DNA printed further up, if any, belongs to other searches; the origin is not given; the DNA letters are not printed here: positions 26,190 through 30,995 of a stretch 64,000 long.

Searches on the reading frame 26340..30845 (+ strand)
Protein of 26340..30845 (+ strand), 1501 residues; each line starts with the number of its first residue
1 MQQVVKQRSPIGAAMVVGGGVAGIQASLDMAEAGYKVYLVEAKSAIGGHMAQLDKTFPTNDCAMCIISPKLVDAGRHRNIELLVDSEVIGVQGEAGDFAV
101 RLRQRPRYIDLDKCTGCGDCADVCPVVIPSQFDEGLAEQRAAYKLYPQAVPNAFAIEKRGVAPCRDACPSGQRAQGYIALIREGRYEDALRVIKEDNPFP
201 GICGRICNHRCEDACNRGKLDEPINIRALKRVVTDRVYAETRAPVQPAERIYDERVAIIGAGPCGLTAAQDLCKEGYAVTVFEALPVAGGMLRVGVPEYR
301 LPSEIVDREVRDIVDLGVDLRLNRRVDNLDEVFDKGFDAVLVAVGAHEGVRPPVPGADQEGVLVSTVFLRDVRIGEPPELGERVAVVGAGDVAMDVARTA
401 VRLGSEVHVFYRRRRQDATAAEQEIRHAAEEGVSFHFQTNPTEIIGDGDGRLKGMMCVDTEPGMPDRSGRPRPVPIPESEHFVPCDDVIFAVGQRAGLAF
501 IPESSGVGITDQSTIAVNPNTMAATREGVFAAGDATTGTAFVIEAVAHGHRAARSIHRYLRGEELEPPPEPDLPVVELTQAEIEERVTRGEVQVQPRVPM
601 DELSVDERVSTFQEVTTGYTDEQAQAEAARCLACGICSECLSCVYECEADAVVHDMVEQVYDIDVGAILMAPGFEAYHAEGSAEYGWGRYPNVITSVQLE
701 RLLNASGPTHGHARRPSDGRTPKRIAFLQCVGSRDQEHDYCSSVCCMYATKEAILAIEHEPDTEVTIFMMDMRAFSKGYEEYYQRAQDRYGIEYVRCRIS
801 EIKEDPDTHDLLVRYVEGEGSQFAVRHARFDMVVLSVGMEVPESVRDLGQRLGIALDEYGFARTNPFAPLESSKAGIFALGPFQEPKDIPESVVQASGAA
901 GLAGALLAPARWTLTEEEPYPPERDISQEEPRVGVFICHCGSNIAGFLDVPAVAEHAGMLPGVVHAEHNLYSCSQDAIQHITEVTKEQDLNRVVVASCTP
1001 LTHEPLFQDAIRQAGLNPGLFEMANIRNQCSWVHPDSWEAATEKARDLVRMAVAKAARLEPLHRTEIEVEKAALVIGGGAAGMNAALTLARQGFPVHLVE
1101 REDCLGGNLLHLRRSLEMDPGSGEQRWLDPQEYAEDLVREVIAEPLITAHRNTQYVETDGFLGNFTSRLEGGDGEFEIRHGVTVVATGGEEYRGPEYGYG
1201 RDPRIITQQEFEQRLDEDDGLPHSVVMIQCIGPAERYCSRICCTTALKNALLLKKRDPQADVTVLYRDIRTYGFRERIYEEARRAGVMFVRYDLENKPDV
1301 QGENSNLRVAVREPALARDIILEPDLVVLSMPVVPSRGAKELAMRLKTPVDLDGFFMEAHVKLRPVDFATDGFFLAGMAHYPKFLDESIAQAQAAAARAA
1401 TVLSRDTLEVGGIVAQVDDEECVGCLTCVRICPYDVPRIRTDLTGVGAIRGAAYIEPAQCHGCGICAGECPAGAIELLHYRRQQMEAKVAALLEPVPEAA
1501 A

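Call 4: search_protein_families(library=pfam, proteins=[window:26340-30845:+], max_evalue=0.001)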
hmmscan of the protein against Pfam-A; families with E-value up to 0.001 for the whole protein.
window:26340-30845:+ (1501 aa): 27 families (the best 25 are shown)
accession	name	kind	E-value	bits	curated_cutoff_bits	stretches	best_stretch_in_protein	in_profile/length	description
PF07992.20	Pyr_redox_2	-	4.5e-59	200.7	26.1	4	255-549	2-291/291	Pyridine nucleotide-disulphide oxidoreductase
PF00070.33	Pyr_redox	-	3.6e-25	88.7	22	1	383-454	1-76/82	Pyridine nucleotide-disulphide oxidoreductase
PF13450.12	NAD_binding_8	-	4.6e-23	81.7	21.9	3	258-292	1-35/68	NAD(P)-binding Rossmann-like domain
PF14691.11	Fer4_20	-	4.8e-22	78.3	25.8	2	161-239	29-110/113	Dihydroprymidine dehydrogenase domain II, 4Fe-4S cluster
PF12831.13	FAD_oxidored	-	2.6e-20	73.5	27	2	1074-1109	3-38/416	FAD dependent oxidoreductase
PF13738.12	Pyr_redox_3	-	2.9e-20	73.2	30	1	340-425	128-218/305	Pyridine nucleotide-disulphide oxidoreductase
PF00890.30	FAD_binding_2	-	5.6e-15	55.9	20.4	2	1074-1108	3-37/414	FAD binding domain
PF01266.30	DAO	-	8.5e-14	52.3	27.9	2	1074-1105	3-34/353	FAD dependent oxidoreductase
PF01946.23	Thi4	-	4.6e-13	49.4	26.2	1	251-295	15-60/235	Thi4 family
PF00037.32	Fer4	-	2.1e-11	43.6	21.1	3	108-126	2-20/24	4Fe-4S binding domain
PF03486.20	HI0933_like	-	3.2e-11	43.6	50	0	1073-1107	3-37/244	HI0933-like protein Rossmann domain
PF12838.12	Fer4_7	-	2e-10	41.4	27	2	1422-1474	2-52/52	4Fe-4S dicluster domain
PF01262.27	AlaDh_PNT_C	-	2.9e-10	40.4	23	0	383-416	30-63/214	Alanine dehydrogenase/PNT, C-terminal domain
PF01134.28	GIDA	-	3.6e-10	39.9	22.1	1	1074-1100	3-29/391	Glucose inhibited division protein A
PF01494.25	FAD_binding_3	-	5e-10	39.6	22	0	255-285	3-33/349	FAD binding domain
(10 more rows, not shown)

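Call 5: search_protein_families(library=ncbifam, proteins=[window:26340-30845:+], max_evalue=0.001)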
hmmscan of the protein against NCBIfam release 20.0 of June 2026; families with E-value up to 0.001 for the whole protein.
window:26340-30845:+ (1501 aa): 172 families (the best 25 are shown)
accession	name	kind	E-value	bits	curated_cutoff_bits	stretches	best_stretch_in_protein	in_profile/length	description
NF040770.1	hetero_SS_HdrA2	exception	1.4e-280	932.9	1100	4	631-909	284-562/777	CoB-CoM heterodisulfide reductase HdrA2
NF041778.1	hetero_SS_HdrA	equivalog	5.9e-216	718.8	1400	4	638-917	301-580/771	ferredoxin:CoB-CoM heterodisulfide reductase subunit HdrA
NF041891.1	hdrA_Methbact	equivalog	6.7e-202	672.7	1300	4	635-901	285-550/762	ferredoxin:CoB-CoM heterodisulfide reductase subunit HdrA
NF009410.0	PRK12771.1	subfamily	3.4e-163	544.2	516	2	155-666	41-543/566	NAD(P)-binding protein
NF009454.0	PRK12814.1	equivalog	2.7e-121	406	916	1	161-644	101-581/657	putative NADPH-dependent glutamate synthase small subunit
NF009414.0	PRK12778.1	equivalog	1.2e-111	374.2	1103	2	163-561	338-750/752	bifunctional dihydroorotate dehydrogenase B NAD binding subunit/NADPH-dependent glutamate synthase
TIGR01316.1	gltA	equivalog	9.3e-110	367.5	471.75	2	161-560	35-449/449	NADPH-dependent glutamate synthase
TIGR03315.1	Se_ygfK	equivalog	1.1e-97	327.7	835.3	2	158-643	441-896/1012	putative selenate reductase subunit YgfK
NF010590.0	PRK13984.1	equivalog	2e-97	326.8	946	2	163-563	197-609/611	putative oxidoreductase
NF009413.0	PRK12775.1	equivalog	1.6e-82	277.8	1895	1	164-563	341-757/1006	putative trifunctional 2-polyprenylphenol hydroxylase/glutamate synthase subunit beta/ferritin domain-containing protein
TIGR01318.1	gltD_gamma_fam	subfamily_domain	2.4e-80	270.4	482.95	2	160-561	46-466/467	glutamate synthase, small subunit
NF009408.0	PRK12769.1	equivalog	7.5e-78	262.2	1003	2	164-561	236-652/659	formate-dependent uric acid utilization protein AegA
NF009409.0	PRK12770.1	subfamily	4.1e-67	226.8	343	1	253-563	18-353/360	putative glutamate synthase subunit beta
TIGR01317.1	GOGAT_sm_gam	subfamily_domain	2.4e-63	214.7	447.7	1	162-564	50-482/485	glutamate synthase small subunit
NF009415.0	PRK12779.1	equivalog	6.6e-63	212.9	1519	1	163-558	209-624/944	putative bifunctional glutamate synthase subunit beta/2-polyprenylphenol hydroxylase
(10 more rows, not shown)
